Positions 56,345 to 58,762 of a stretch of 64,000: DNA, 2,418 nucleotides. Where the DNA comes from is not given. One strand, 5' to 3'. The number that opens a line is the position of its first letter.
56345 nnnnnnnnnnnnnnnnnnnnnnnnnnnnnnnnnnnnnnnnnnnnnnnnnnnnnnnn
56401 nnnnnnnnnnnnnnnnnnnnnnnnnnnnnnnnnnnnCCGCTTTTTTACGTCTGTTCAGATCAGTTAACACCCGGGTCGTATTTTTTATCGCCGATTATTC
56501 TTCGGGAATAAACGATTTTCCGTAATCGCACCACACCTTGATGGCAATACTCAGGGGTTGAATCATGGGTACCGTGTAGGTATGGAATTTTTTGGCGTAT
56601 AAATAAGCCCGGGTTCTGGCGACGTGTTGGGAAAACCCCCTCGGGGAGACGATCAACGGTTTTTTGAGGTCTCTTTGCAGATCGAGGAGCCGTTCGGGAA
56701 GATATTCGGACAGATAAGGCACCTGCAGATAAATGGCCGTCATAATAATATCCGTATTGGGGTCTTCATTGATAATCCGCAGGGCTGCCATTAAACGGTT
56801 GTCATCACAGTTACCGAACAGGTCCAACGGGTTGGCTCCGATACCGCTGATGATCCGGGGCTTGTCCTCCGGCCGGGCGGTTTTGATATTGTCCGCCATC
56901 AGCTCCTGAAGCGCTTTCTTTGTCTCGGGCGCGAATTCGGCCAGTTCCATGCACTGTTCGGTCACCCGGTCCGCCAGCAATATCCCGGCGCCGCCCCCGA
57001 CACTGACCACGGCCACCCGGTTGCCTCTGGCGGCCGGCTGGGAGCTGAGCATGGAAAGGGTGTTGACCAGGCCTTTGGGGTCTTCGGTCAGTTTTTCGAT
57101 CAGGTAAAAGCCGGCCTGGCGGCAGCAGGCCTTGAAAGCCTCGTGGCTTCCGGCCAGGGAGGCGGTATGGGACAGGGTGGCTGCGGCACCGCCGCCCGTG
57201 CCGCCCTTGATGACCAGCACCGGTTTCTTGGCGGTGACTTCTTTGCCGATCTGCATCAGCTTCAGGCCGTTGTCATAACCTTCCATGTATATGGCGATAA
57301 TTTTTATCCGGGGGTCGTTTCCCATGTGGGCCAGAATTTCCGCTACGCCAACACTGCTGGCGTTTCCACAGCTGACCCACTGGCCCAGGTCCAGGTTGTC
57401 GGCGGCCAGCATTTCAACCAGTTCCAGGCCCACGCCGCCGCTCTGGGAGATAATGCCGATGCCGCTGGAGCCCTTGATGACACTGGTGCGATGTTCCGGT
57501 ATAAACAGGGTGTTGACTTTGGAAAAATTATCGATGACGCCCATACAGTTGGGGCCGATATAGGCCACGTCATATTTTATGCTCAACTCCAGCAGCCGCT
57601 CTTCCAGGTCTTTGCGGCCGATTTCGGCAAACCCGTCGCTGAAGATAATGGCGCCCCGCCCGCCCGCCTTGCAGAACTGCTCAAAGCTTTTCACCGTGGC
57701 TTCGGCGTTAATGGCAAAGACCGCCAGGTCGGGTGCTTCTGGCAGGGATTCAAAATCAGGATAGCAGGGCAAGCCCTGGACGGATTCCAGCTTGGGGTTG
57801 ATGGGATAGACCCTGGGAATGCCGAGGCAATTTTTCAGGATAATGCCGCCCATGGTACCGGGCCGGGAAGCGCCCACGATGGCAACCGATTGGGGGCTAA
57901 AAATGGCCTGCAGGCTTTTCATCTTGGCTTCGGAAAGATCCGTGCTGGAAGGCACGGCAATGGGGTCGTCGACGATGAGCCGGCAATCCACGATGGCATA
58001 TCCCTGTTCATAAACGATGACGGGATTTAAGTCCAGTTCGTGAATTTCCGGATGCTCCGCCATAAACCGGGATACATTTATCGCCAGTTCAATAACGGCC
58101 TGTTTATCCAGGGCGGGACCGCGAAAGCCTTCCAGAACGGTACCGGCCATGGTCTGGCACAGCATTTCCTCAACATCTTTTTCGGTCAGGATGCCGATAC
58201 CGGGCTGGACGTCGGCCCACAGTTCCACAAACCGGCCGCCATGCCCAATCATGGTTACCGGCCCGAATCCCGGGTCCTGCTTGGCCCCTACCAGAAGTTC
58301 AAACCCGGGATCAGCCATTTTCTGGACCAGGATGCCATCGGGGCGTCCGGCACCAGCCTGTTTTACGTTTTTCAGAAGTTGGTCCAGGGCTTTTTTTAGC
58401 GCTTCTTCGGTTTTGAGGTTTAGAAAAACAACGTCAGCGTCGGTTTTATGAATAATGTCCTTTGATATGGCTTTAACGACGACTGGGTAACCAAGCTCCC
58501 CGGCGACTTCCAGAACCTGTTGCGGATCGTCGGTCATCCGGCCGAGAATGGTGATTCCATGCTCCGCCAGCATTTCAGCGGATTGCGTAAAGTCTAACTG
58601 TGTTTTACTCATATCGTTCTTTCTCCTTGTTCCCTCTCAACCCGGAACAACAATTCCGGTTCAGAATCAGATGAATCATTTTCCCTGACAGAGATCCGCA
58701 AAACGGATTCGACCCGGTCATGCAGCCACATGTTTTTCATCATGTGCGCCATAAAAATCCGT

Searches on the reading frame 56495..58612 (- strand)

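Call 3: search_protein_families(library=pfam, proteins=[window:56495-58612:-], max_evalue=1)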
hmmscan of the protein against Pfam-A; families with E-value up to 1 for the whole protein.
window:56495-58612:- (705 aa): 8 families
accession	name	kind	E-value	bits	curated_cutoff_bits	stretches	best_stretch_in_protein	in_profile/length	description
PF13549.11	ATP-grasp_5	-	9.9e-60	202.1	27.6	1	3-214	7-221/221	ATP-grasp domain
PF13607.11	Succ_CoA_lig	-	9.4e-38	129.5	27.4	1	384-510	3-130/138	Succinyl-CoA ligase like flavodoxin domain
PF13380.12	CoA_binding_2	-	5.3e-16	59.6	22.8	1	242-360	2-114/116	CoA binding domain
PF02629.25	CoA_binding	-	1.5e-08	35.7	22.3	1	240-327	3-97/97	CoA binding domain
PF19045.5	Ligase_CoA_2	-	0.00048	20.6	23.7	1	534-687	2-145/162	Ligase-CoA domain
PF16582.11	TPP_enzyme_M_2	-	0.0021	18.3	30.1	1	12-75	34-98/208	Middle domain of thiamine pyrophosphate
PF08774.17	VRR_NUC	-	0.13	12.7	23.8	1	61-102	35-76/116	VRR-NUC domain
PF00389.36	2-Hacid_dh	-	0.19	11.8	24.6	0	37-89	102-126/134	D-isomer specific 2-hydroxyacid dehydrogenase, catalytic domain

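Call 4: search_protein_families(library=ncbifam, proteins=[window:56495-58612:-], max_evalue=1)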
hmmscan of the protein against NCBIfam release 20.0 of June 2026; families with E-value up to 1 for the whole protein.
window:56495-58612:- (705 aa): 11 families
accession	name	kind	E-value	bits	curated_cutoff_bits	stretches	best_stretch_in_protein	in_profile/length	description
NF045494.1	AcCoALig_Archglob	equivalog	1.5e-118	397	1200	1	11-682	8-649/665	acetate--CoA ligase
NF045492.1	HydPropCoALig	equivalog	4.5e-107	359.1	1300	1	14-659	27-661/700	3-hydroxypropionate--CoA ligase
NF045493.1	HydDutCoALig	equivalog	1.2e-92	311.6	1300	2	236-686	5-442/698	4-hydroxybutyrate--CoA ligase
TIGR02717.1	AcCoA-syn-alpha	equivalog_domain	5.5e-89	298.9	567.15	1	234-682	1-433/447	acetate--CoA ligase alpha subunit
NF001913.0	PRK00696.1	equivalog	2.3e-07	30.2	370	1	10-216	7-220/388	ADP-forming succinate--CoA ligase subunit beta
NF004230.0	PRK05678.1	equivalog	1.1e-05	24.8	336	1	346-485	114-250/291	succinate--CoA ligase subunit alpha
TIGR01019.1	sucCoAalpha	subfamily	4.1e-05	23.1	353.2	1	345-486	111-249/286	succinate--CoA ligase subunit alpha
NF010623.0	PRK14016.1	subfamily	0.0032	15.7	877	1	10-81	217-284/871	cyanophycin synthetase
TIGR01016.1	sucCoAbeta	subfamily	0.0054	15.7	375.55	1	10-217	7-221/386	succinate-CoA ligase subunit beta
TIGR02068.2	cya_phycin_syn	equivalog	0.037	12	850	1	10-84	216-286/862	cyanophycin synthetase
TIGR03815.1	CpaE_hom_Actino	equivalog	0.22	10.6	154.45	1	508-544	89-125/340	septum site-determining protein Ssd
